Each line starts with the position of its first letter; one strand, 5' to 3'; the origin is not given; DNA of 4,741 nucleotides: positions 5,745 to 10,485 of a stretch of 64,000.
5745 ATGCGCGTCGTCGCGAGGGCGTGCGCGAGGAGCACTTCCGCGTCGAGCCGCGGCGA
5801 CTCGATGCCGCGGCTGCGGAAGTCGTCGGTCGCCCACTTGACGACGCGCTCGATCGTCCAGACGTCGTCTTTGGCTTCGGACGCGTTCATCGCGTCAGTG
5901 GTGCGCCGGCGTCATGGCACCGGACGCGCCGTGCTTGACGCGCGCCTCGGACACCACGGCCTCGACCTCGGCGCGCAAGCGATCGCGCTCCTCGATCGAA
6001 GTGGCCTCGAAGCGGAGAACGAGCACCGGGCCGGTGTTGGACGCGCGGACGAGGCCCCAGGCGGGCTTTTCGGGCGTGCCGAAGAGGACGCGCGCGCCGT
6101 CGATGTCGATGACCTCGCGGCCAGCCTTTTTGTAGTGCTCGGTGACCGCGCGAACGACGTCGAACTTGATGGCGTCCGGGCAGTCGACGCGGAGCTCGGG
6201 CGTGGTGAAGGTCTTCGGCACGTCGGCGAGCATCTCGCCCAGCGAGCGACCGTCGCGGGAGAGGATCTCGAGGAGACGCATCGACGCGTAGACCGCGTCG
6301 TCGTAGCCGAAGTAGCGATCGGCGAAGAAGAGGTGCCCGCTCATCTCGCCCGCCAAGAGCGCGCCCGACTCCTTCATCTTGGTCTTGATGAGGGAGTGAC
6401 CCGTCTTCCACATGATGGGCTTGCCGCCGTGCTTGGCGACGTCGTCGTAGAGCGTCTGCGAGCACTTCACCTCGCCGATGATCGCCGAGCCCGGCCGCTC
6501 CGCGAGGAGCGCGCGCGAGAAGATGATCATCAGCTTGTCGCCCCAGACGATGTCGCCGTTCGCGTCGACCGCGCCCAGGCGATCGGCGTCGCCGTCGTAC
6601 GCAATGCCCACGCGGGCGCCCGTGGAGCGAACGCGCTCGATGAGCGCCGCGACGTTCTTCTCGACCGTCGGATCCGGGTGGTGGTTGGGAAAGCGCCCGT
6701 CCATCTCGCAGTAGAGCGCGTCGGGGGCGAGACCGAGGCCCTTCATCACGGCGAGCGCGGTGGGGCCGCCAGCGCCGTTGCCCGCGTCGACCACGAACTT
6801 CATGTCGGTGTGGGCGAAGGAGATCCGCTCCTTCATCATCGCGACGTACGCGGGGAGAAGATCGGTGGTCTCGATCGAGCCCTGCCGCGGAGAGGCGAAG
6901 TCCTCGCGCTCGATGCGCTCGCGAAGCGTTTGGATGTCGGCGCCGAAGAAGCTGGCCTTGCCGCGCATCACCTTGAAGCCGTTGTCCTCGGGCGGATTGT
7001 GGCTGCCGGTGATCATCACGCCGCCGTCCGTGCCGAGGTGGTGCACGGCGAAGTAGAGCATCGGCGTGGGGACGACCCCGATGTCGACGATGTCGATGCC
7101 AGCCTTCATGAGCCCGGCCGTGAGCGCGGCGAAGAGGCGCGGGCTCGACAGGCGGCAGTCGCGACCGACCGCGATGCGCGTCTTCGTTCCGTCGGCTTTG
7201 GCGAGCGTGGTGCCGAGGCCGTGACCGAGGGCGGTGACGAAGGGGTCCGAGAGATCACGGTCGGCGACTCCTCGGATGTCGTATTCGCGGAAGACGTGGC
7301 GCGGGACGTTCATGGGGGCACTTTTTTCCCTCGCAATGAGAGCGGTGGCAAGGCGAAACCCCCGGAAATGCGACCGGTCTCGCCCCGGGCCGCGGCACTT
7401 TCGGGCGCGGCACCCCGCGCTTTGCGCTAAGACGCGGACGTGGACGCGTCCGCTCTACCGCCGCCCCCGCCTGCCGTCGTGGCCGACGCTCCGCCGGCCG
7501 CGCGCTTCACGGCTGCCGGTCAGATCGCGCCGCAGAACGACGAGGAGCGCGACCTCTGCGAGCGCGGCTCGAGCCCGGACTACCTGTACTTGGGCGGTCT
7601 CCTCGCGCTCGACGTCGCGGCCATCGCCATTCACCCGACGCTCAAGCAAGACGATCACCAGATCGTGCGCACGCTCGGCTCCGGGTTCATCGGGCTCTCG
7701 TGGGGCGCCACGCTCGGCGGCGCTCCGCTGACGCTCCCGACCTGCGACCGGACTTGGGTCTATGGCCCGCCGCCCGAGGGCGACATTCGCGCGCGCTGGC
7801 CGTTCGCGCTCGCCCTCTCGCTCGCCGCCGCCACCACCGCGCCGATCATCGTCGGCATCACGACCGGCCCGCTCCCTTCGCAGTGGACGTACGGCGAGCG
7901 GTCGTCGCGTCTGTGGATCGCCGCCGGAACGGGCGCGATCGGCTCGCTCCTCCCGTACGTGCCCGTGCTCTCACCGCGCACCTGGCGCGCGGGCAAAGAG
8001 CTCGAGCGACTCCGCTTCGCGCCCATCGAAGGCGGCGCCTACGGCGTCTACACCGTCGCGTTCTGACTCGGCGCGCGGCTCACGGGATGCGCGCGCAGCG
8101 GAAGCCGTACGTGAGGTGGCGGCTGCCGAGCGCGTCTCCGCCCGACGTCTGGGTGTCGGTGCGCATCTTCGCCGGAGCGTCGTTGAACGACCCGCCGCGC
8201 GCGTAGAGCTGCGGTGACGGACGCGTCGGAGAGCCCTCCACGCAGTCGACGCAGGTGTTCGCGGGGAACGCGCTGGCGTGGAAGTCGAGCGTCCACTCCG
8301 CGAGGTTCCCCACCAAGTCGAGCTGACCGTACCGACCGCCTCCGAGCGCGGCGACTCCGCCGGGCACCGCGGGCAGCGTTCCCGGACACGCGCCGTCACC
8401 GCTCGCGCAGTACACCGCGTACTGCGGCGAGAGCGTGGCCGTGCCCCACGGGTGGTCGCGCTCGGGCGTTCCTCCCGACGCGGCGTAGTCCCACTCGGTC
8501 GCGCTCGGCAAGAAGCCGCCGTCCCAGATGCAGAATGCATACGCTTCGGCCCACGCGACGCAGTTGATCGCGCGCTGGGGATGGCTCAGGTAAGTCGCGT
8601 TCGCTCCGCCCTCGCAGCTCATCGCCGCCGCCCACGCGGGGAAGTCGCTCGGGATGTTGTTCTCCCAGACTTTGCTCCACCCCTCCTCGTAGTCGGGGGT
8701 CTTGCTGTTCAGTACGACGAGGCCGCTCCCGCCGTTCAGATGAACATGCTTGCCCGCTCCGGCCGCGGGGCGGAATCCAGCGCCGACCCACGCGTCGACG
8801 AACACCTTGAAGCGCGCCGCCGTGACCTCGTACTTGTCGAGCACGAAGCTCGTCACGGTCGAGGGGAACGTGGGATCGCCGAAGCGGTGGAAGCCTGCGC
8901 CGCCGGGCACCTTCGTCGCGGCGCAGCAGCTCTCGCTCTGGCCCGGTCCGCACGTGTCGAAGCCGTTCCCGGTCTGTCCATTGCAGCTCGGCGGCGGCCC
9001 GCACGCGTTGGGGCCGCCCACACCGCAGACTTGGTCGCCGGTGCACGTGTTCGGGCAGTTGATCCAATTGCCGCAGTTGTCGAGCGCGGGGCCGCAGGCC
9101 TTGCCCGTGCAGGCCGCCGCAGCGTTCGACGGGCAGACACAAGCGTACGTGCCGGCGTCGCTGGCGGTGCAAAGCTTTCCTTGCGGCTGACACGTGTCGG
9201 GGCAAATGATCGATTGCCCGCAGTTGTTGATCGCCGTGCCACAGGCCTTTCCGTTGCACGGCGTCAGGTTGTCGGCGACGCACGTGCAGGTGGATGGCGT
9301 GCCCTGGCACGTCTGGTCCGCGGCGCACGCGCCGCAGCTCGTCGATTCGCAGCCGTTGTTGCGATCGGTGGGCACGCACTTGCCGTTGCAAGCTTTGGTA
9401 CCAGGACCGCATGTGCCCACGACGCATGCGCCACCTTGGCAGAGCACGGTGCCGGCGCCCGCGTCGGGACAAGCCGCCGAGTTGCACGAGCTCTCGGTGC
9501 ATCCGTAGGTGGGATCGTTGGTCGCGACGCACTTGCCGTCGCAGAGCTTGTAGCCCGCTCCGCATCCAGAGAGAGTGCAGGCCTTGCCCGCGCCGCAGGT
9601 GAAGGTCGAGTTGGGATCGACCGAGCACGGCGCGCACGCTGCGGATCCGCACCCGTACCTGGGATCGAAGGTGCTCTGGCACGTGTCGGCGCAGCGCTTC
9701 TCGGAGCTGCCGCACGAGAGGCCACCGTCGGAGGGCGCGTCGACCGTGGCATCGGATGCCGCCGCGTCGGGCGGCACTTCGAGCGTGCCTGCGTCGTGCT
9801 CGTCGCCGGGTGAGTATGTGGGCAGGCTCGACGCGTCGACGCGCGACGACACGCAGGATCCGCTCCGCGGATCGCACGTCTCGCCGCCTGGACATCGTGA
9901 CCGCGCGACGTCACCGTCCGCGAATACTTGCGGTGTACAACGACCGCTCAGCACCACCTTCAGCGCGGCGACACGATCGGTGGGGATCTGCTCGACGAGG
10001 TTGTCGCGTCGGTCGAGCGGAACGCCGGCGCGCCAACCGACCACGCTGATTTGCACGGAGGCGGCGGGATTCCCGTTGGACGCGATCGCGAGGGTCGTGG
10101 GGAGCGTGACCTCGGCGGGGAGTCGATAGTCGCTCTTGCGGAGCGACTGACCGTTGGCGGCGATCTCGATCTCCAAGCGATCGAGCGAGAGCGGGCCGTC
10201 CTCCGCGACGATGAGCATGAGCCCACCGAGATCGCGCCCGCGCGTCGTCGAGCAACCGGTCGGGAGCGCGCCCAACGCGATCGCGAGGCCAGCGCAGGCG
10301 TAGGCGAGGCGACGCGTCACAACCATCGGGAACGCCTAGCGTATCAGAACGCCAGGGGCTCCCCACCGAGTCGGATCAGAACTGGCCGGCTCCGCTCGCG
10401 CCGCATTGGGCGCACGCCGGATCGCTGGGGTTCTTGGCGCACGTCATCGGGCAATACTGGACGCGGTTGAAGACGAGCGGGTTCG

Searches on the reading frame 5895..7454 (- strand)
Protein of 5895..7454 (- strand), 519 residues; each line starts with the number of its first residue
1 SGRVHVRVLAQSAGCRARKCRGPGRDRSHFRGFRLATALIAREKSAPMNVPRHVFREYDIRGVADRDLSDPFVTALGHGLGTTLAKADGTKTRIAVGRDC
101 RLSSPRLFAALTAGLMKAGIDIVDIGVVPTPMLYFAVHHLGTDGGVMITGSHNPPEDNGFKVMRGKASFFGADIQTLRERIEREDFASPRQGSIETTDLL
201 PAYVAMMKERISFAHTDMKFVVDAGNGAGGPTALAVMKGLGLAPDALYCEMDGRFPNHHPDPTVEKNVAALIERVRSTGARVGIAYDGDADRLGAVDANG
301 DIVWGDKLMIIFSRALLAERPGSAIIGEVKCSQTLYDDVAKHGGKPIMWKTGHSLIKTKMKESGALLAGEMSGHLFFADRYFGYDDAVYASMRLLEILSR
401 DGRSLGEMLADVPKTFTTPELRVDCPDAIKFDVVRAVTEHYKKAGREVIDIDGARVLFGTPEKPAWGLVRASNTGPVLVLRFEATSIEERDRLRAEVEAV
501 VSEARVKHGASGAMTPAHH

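Call 51: search_protein_families(library=pfam, proteins=[window:5895-7454:-], max_evalue=0.0001)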
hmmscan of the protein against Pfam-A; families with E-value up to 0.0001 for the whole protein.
window:5895-7454:- (519 aa): 4 families
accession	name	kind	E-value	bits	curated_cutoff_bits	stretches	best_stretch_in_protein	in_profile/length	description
PF02878.22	PGM_PMM_I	-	7.5e-39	133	22.5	1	53-186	2-136/138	Phosphoglucomutase/phosphomannomutase, alpha/beta/alpha domain I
PF02880.22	PGM_PMM_III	-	7.3e-28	97.4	20.7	1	304-415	1-114/115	Phosphoglucomutase/phosphomannomutase, alpha/beta/alpha domain III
PF02879.22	PGM_PMM_II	-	7.7e-24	84.7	29.3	1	202-300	2-103/103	Phosphoglucomutase/phosphomannomutase, alpha/beta/alpha domain II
PF00408.26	PGM_PMM_IV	-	5.1e-12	46.1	23.1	1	420-498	1-66/68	Phosphoglucomutase/phosphomannomutase, C-terminal domain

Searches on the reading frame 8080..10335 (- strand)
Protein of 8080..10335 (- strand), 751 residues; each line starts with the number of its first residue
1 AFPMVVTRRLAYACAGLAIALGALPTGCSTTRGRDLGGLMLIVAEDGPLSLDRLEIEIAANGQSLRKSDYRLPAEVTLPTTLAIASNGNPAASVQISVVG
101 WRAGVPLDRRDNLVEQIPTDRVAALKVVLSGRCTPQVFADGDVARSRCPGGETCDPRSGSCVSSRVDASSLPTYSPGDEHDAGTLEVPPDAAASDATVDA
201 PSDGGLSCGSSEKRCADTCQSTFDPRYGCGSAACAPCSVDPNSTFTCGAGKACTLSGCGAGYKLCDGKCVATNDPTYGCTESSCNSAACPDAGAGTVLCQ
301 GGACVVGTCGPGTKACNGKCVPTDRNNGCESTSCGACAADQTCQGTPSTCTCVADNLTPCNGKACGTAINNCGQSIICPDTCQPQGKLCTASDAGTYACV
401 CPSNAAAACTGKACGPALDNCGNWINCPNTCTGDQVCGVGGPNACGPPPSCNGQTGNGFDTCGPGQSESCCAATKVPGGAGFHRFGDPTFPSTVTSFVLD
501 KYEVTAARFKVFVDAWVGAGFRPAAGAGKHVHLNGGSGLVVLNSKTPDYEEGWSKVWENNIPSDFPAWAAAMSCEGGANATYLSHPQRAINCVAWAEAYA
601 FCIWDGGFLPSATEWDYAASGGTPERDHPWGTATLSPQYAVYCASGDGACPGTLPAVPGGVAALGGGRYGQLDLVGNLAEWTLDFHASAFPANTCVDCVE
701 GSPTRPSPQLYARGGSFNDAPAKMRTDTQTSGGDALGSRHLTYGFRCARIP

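Call 51: search_protein_families(library=pfam, proteins=[window:8080-10335:-], max_evalue=0.0001)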
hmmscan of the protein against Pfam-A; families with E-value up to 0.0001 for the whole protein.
window:8080-10335:- (751 aa): 1 family
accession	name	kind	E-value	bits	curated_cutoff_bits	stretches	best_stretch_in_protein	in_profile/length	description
PF03781.23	FGE-sulfatase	-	1.7e-22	80.7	23.3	1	492-749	32-255/255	Sulfatase-modifying factor enzyme 1-like domain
